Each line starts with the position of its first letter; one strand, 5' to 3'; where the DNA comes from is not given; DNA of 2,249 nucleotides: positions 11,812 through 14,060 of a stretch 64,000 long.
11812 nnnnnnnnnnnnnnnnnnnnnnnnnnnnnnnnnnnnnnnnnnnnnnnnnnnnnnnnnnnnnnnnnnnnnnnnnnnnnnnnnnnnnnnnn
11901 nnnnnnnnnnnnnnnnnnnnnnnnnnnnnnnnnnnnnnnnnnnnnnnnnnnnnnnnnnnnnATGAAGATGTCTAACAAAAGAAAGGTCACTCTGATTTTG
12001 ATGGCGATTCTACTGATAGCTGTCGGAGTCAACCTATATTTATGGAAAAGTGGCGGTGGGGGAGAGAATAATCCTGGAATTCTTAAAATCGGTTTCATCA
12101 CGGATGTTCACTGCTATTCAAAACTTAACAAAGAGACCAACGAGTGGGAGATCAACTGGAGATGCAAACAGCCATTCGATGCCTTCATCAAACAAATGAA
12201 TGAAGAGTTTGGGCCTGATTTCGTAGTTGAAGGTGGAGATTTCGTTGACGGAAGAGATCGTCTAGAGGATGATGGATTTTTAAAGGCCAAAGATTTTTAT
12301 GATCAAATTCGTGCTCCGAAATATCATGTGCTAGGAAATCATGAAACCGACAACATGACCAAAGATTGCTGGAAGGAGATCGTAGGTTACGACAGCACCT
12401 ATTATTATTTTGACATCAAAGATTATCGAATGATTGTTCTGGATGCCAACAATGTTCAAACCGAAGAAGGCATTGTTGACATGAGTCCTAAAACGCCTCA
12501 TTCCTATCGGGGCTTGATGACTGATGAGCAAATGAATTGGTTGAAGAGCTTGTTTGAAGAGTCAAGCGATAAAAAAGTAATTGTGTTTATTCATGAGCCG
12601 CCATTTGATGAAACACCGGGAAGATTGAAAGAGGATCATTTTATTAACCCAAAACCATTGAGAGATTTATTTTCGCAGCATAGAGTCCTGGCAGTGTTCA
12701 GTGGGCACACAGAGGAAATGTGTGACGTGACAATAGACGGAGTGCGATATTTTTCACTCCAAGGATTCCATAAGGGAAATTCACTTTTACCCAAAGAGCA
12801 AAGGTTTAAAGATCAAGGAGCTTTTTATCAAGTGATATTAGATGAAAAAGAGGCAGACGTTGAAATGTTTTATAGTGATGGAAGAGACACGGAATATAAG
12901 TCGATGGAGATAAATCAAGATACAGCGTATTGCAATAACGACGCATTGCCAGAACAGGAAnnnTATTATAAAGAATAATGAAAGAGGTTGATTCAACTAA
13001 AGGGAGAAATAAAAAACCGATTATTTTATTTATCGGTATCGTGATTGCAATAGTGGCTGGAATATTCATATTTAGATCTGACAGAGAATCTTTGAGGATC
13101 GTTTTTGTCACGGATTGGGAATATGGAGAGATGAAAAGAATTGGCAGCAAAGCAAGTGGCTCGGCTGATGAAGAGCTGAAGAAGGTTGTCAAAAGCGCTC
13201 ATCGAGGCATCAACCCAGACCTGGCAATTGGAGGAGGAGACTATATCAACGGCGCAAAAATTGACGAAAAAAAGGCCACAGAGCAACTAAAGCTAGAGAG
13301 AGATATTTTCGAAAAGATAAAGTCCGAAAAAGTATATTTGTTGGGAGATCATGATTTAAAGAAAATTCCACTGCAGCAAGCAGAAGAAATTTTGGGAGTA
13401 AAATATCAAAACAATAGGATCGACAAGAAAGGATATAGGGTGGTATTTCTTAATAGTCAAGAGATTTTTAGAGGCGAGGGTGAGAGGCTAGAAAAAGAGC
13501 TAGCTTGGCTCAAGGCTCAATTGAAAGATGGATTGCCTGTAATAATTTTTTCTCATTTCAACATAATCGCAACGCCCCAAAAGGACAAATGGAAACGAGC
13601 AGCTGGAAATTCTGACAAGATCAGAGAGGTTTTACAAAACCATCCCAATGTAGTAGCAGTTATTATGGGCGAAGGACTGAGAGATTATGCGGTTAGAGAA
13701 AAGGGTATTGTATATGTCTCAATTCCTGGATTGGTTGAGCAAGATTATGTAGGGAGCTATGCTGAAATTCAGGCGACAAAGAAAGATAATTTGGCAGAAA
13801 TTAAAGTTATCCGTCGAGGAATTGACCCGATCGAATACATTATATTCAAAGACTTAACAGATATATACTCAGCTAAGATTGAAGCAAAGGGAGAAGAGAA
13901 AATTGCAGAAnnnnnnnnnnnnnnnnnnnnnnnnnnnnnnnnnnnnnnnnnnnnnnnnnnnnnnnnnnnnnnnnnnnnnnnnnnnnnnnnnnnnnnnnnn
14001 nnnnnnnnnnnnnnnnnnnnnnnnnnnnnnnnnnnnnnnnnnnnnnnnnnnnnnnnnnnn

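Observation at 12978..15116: Fusion of a degenerate metallophosphoesterase domain to a WDG-x2-W beta-propeller-like repeat array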

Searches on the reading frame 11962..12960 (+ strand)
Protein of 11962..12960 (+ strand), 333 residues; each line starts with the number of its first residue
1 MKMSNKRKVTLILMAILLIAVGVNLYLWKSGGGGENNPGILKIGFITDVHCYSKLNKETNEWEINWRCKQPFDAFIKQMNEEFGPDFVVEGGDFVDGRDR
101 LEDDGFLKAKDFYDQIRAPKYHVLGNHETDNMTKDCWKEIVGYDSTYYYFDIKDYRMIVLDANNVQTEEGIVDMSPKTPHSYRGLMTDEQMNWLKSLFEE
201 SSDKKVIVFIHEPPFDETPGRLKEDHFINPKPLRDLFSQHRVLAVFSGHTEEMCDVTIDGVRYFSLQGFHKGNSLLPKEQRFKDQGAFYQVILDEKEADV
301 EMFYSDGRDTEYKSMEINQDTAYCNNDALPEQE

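Call 3: search_protein_families(library=pfam, proteins=[window:11962-12960:+], max_evalue=0.1)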
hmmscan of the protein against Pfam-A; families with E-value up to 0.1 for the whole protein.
window:11962-12960:+ (333 aa): 1 family
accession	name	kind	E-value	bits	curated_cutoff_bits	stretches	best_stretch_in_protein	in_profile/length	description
PF00149.33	Metallophos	-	2.3e-16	61.2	21.5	1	41-250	1-188/191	Calcineurin-like phosphoesterase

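Call 4: search_protein_families(library=ncbifam, proteins=[window:11962-12960:+], max_evalue=0.1)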
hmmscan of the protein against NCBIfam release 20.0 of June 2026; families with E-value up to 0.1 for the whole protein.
window:11962-12960:+ (333 aa): 4 families
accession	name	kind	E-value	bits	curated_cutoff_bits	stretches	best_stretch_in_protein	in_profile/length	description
NF050112.1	PhdiestSpdARhizob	equivalog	4.9e-13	49.3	400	1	86-259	41-206/264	2', 3'cyclic nucleotide phosphodiesterase SpdA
NF008359.0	PRK11148.1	equivalog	7.2e-07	29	225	1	41-264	15-218/275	3',5'-cyclic-AMP phosphodiesterase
TIGR03767.1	P_acnes_RR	hypoth_equivalog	0.0019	16.9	330.75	1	146-214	292-348/496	TIGR03767 family metallophosphoesterase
NF033458.1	lipid_A_LpxG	equivalog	0.017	14.5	350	1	72-132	63-122/321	UDP-2,3-diacylglucosamine diphosphatase LpxG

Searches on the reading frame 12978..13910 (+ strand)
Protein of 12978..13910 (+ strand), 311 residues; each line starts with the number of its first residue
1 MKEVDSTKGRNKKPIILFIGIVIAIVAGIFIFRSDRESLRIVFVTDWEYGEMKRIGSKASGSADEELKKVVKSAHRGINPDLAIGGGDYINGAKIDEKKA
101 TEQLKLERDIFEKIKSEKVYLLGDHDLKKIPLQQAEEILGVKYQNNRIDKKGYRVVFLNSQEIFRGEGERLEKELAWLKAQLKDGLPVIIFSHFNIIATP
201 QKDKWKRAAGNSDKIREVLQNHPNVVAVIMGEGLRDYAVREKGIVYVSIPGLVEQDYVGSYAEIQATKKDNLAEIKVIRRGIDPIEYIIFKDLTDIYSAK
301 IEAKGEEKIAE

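Call 39: find_homologous_proteins(query=A7, max_evalue=0.00001)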
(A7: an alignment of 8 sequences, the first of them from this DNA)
Query A7 (8 sequences) (311 aa, profile of the alignment): 57 proteins with E <= 0.00001 among 8000 candidates.
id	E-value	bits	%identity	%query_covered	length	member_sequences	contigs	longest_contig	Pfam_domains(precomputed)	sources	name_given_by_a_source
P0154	2.7e-86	307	36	88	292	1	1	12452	PF00149.34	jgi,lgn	jgi:Icc-related predicted phosphoesterase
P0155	1.3e-84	302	34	92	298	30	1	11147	PF00149.34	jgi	-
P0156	1.9e-84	301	37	88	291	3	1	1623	PF00149.34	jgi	-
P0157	4.1e-84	300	35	82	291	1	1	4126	PF00149.34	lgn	-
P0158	5.7e-84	300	35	92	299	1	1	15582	PF00149.34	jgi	jgi:hypothetical protein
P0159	7.3e-84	299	37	87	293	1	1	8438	PF00149.34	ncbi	-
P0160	3.9e-83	297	35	89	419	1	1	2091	PF00149.34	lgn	-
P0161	5.0e-83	297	34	83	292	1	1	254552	PF00149.34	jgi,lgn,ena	-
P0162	1.5e-82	295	35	86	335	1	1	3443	PF00149.34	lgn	-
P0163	2.3e-82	294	35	91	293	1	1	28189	PF00149.34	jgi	jgi:hypothetical protein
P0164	3.4e-82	294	35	84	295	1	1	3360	PF00149.34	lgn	-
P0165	7.7e-82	293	37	87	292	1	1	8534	PF00149.34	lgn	-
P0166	8.9e-82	292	34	91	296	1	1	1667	PF00149.34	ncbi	-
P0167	1.4e-81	292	36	89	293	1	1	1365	PF00149.34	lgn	-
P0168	2.1e-81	291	35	84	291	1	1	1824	PF00149.34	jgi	jgi:3',5'-cyclic AMP phosphodiesterase CpdA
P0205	1.6e-59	219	30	81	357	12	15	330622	PF00149.34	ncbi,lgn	-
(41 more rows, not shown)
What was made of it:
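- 13074..13898 (+): MPP-fold (calcineurin-like phosphoesterase) domain of the 'DWE type', residues 33-307. 56 close stand-alone relatives at E down to 1e-86 (call 39).
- Closest known: Stand-alone 'DWE-type' MPPs of Patescibacteria. Same: These are the true nearest relatives of the N-domain: 29-37% identity, E down to 1e-86 (call 39).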

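Call 45: find_encoding_contigs(protein=P0161, flank=7000, max_places=2)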
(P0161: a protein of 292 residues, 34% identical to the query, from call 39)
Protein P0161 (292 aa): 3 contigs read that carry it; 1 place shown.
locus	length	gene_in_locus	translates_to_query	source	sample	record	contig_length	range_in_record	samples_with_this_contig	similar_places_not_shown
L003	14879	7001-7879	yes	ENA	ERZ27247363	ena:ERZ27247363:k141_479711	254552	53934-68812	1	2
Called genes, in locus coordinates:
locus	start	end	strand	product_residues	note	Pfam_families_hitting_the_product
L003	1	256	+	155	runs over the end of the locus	PF04138:GtrA_DPMS_TM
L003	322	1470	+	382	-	PF13439:Glyco_transf_4, PF13579:Glyco_trans_4_4, PF00534:Glycos_transf_1, PF13692:Glyco_trans_1_4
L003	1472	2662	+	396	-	PF00534:Glycos_transf_1, PF13692:Glyco_trans_1_4, PF13524:Glyco_trans_1_2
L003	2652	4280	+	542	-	PF13231:PMT_2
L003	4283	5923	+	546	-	PF13231:PMT_2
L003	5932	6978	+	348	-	PF00535:Glycos_transf_2, PF13641:Glyco_tranf_2_3, PF13632:Glyco_trans_2_3 (weak)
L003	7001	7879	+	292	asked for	PF00149:Metallophos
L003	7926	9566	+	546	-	PF13231:PMT_2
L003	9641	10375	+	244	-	PF00535:Glycos_transf_2, PF10111:Glyco_tranf_2_2 (weak)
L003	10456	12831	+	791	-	-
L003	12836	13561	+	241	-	PF03808:Glyco_tran_WecG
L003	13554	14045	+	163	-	-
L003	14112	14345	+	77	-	-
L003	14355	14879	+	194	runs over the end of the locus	PF01928:CYTH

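Call 47: search_solved_structures(query=A7, max_evalue=0.001, show_alignments=1)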
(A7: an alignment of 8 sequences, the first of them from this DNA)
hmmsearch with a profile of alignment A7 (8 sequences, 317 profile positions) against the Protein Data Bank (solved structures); distinct sequences matched with E-value up to 0.001: 6.
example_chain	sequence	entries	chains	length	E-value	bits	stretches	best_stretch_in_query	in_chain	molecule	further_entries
2hyp_A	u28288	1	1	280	1.1e-07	34.1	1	63-239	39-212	Hypothetical protein RV0805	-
2hy1_A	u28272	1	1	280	1.3e-07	33.9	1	63-239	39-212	Rv0805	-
3ib7_A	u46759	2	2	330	2e-07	33.3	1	63-238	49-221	Icc protein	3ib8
2hyo_A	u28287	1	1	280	3e-07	32.7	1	63-239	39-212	Rv0805N97A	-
2zo9_B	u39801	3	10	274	8.9e-07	31.2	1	68-236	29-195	Phosphohydrolase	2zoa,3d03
2dxl_A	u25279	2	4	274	8.9e-07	31.2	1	68-236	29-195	Phosphohydrolase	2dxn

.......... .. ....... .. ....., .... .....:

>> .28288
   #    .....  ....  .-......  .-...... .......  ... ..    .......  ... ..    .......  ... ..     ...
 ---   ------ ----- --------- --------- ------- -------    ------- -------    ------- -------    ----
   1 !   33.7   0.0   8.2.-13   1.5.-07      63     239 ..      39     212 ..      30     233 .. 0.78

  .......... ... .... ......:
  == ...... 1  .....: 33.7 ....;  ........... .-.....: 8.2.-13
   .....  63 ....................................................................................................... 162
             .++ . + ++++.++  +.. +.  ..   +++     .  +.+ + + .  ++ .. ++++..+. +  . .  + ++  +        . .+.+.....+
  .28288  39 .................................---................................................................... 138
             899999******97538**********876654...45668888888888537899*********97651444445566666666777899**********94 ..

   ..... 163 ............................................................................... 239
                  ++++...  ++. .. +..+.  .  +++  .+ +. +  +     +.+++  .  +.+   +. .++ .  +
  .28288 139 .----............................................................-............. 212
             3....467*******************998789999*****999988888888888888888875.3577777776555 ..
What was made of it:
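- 13074..13898 (+): Profile against PDB sequences: Rv0805 1e-7, GpdQ 9e-7 (call 47).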

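Call 52: find_encoding_contigs(protein=P0205, flank=7000, max_places=2)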
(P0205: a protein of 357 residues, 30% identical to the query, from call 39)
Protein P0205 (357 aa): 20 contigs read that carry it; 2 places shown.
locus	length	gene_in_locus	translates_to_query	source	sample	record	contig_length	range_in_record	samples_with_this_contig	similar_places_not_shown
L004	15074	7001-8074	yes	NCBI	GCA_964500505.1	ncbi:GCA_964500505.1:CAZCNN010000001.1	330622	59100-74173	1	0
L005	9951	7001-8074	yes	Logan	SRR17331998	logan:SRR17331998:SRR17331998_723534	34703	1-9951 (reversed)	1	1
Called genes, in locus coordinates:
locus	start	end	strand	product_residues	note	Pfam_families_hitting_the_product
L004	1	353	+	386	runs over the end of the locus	PF13439:Glyco_transf_4 (weak), PF13579:Glyco_trans_4_4, PF20706:GT4-conflict, PF00534:Glycos_transf_1, PF13692:Glyco_trans_1_4, PF13524:Glyco_trans_1_2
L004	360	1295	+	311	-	PF03706:LPG_synthase_TM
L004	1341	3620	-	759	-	PF02366:PMT, PF13231:PMT_2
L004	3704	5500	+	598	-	PF13231:PMT_2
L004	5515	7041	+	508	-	-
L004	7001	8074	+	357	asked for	PF00149:Metallophos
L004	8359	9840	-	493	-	PF01943:Polysacc_synt, PF13440:Polysacc_synt_3, PF03023:MurJ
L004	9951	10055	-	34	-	-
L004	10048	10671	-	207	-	PF02223:Thymidylate_kin (weak)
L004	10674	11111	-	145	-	PF00293:NUDIX, PF14815:NUDIX_4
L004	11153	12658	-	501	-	PF01139:RtcB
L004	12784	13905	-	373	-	PF13439:Glyco_transf_4 (weak), PF13692:Glyco_trans_1_4, PF00534:Glycos_transf_1, PF13524:Glyco_trans_1_2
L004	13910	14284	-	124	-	-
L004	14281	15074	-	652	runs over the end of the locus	-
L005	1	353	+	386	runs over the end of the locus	PF13439:Glyco_transf_4 (weak), PF13579:Glyco_trans_4_4, PF20706:GT4-conflict, PF00534:Glycos_transf_1, PF13692:Glyco_trans_1_4, PF13524:Glyco_trans_1_2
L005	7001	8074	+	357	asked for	PF00149:Metallophos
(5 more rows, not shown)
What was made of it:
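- Closest known: Stand-alone 'DWE-type' MPPs of Patescibacteria. Same: L004 is syntenic with the window (calls 45, 52).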
